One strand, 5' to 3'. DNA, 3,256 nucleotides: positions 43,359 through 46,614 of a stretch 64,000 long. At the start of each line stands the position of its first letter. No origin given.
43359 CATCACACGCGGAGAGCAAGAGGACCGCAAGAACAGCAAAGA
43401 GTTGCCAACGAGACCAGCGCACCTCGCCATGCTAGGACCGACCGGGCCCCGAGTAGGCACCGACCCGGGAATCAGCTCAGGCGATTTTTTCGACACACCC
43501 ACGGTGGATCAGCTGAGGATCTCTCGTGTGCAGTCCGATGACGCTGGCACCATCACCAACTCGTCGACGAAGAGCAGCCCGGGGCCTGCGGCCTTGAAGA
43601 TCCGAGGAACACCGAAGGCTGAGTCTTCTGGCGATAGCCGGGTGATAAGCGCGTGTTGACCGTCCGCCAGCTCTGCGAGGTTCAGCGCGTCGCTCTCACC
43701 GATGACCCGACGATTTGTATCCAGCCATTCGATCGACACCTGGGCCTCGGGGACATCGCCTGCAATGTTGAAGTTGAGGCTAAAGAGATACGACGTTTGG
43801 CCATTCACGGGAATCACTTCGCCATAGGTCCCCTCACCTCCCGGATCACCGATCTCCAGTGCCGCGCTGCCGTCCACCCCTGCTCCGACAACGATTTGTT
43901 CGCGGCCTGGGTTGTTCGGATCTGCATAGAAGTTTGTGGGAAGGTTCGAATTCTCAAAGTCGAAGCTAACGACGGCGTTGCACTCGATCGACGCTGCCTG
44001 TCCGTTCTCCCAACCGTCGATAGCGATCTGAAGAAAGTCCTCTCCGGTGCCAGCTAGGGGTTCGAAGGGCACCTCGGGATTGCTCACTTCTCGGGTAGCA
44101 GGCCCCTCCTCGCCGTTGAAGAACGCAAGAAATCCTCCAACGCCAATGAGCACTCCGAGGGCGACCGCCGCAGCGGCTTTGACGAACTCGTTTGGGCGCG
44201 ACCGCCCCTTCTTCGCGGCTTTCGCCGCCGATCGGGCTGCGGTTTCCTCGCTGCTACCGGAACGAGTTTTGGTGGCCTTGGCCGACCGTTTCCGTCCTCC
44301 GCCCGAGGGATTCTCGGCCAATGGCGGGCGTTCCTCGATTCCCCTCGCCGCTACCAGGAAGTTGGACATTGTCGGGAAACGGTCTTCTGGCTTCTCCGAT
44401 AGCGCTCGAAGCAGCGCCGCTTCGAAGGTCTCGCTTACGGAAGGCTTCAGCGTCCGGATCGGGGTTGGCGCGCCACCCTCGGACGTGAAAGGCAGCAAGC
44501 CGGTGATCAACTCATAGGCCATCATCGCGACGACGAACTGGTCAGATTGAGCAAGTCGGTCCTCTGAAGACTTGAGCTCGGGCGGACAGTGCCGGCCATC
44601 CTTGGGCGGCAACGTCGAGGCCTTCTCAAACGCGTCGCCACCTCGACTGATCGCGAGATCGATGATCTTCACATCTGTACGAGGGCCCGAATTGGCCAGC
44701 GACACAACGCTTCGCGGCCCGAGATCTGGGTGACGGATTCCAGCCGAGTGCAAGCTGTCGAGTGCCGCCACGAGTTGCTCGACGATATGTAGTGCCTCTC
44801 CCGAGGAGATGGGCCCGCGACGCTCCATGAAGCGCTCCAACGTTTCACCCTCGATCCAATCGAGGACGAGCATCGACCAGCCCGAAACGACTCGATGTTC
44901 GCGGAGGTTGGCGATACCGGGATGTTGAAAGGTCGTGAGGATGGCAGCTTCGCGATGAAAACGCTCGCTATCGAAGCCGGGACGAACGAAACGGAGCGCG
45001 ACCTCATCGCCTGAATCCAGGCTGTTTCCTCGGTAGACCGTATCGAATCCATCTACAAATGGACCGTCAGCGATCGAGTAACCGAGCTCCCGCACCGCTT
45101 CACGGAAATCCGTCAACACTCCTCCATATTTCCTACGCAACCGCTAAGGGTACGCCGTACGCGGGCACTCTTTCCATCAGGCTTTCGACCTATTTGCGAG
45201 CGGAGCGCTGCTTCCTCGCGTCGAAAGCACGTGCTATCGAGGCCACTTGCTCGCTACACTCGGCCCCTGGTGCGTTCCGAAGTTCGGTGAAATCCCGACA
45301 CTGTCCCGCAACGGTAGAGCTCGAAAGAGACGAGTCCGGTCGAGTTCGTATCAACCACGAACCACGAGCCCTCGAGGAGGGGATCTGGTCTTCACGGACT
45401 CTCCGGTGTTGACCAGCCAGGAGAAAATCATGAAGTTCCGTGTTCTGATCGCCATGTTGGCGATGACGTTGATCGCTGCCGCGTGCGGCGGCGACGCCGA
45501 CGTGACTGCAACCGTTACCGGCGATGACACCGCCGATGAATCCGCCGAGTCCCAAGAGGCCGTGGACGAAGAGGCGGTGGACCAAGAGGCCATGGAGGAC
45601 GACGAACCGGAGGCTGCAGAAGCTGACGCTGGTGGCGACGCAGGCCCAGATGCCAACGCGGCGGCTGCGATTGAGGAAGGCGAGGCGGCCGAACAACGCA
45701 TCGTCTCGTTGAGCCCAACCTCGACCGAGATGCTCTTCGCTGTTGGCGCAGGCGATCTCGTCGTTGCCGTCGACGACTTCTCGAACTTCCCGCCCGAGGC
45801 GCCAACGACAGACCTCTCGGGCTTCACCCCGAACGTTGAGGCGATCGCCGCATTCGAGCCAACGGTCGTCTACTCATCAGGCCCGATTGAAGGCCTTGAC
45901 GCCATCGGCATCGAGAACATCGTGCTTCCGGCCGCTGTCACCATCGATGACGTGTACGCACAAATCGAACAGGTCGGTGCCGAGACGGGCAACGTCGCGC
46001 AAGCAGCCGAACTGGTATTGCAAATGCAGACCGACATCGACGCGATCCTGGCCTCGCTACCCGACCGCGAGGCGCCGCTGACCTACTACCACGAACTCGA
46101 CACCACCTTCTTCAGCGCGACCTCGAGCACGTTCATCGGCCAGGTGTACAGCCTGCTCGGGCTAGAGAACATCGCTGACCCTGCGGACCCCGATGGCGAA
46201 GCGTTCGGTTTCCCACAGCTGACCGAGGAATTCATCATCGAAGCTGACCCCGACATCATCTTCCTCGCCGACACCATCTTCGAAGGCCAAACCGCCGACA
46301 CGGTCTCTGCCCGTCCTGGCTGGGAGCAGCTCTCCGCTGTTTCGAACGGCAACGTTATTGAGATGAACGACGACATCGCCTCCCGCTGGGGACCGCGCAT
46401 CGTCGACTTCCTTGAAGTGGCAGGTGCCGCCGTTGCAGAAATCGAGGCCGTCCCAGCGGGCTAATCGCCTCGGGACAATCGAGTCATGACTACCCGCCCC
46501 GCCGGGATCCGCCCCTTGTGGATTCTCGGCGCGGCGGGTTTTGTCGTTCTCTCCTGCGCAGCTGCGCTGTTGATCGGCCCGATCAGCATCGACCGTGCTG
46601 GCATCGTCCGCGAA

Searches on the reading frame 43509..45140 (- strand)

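Call 76: search_protein_families(library=pfam, proteins=[window:43509-45140:-], max_evalue=0.001)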
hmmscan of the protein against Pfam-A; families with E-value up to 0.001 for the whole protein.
window:43509-45140:- (543 aa): 3 families
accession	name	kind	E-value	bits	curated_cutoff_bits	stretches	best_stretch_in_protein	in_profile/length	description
PF00069.31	Pkinase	-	4.6e-20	72.5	31.7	1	32-224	12-203/263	Protein kinase domain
PF07714.23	PK_Tyr_Ser-Thr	-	3.1e-12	46.8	23.1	1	31-218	15-205/258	Protein tyrosine and serine/threonine kinase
PF01636.29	APH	-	6e-05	23.4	23.2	1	40-134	18-111/239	Phosphotransferase enzyme family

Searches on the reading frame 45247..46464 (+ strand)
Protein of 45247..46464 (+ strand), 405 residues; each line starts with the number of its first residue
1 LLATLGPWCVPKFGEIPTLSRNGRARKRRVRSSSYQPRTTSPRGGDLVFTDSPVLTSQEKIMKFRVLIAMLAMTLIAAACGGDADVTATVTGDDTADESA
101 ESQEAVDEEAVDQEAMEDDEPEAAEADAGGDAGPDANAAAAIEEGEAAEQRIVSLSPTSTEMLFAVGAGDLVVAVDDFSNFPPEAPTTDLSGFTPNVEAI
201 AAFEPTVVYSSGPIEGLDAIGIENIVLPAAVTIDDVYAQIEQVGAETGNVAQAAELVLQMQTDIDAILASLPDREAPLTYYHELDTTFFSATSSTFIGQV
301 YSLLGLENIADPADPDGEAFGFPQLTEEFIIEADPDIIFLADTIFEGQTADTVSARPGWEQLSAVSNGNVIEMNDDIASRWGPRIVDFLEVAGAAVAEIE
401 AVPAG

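Call 76: search_protein_families(library=pfam, proteins=[window:45247-46464:+], max_evalue=0.001)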
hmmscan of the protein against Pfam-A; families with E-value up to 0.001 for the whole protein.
window:45247-46464:+ (405 aa): 1 family
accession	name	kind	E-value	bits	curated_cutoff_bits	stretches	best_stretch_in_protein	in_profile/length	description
PF01497.23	Peripla_BP_2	-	2.7e-28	99.4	27.5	1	152-375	1-233/235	Periplasmic binding protein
